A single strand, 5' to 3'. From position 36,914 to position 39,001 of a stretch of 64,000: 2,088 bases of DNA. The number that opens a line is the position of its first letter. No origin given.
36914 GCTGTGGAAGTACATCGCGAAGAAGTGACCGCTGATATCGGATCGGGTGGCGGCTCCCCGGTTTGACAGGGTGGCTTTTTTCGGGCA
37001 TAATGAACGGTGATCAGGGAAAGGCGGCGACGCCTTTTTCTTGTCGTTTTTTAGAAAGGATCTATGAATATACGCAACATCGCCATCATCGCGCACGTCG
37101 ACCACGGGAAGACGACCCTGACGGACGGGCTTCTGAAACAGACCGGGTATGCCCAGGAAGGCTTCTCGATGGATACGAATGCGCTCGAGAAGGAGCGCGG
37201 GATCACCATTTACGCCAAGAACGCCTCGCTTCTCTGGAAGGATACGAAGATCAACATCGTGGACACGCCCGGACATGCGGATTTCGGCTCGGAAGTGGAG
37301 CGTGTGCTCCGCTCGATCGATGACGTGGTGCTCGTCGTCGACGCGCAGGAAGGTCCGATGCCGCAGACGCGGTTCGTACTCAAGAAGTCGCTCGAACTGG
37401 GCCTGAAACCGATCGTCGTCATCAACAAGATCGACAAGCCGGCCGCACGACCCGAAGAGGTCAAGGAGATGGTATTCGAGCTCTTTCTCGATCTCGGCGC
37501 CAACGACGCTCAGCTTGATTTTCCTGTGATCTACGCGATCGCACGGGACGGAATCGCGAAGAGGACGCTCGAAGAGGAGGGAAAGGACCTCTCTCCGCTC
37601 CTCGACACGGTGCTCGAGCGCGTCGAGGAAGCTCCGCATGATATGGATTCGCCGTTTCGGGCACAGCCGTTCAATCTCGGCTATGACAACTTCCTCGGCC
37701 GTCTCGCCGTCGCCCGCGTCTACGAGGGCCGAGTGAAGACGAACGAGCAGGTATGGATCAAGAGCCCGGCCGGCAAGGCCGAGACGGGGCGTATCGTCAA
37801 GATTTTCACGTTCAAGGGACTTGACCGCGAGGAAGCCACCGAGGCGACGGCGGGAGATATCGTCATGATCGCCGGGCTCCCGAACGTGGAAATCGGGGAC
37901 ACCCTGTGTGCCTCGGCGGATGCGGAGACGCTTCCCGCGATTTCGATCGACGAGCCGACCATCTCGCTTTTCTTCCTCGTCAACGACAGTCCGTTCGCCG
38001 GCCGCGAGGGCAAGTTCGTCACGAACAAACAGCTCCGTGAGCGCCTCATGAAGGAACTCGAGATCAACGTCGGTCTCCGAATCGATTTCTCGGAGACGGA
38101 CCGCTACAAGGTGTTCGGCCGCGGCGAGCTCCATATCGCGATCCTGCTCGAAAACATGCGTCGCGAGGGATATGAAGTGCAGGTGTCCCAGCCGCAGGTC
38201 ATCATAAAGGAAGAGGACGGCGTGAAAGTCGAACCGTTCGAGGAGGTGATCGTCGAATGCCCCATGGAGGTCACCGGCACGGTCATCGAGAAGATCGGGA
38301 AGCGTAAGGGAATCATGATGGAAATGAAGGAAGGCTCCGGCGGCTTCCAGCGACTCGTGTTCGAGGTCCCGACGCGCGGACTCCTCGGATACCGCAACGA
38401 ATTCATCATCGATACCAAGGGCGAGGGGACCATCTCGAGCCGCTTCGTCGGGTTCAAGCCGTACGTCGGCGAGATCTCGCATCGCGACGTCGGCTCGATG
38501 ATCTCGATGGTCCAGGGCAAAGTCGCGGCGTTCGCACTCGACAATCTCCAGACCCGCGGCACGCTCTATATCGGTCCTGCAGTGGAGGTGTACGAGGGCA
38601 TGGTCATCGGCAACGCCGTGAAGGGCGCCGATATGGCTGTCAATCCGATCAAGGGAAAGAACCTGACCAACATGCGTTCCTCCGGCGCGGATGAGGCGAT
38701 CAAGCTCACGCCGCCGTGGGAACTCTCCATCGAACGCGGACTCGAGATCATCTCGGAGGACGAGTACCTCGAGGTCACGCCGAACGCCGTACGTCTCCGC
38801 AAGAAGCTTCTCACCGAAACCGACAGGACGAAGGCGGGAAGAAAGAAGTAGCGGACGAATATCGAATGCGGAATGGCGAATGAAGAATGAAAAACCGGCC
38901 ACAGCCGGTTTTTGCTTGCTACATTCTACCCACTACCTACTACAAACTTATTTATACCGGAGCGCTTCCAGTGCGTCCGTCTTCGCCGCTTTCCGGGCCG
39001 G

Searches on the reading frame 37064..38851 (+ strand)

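Call 4: search_protein_families(library=pfam, proteins=[window:37064-38851:+], max_evalue=0.01)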
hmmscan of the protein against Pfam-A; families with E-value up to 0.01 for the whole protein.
window:37064-38851:+ (595 aa): 11 families
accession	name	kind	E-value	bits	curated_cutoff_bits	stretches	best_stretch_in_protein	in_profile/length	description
PF00009.33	GTP_EFTU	-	6.3e-53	179.6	26.5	1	2-185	2-184/188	Elongation factor Tu GTP binding domain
PF21018.2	BipA_C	-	2.6e-40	137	23.8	1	477-584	2-109/110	TypA/BipA C-terminal domain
PF00679.30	EFG_C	-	4e-19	68.9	27.9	1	389-471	3-85/89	Elongation factor G C-terminus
PF03144.31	GTP_EFTU_D2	-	5.6e-15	56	30.3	1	212-282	1-73/73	Elongation factor Tu domain 2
PF22042.2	EF-G_D2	-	3.6e-11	43.4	27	1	203-283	7-83/84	Elongation factor G domain 2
PF01926.29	MMR_HSR1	-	1.5e-06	28.7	21.9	1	6-122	2-113/113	50S ribosome-binding GTPase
PF02421.24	FeoB_N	-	0.00024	21.1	27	1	46-163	32-146/156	Ferrous iron transport protein B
PF00735.24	Septin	-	0.0018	18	26.2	1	6-74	7-75/280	Septin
PF09439.16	SRPRB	-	0.0036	17.1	25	1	4-94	4-82/178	Signal recognition particle receptor beta subunit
PF04548.22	AIG1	-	0.0054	16.5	27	1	43-90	31-78/212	AIG1 family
PF14492.12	EFG_III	-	0.0081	16.6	27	0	322-374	19-73/75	Elongation Factor G, domain III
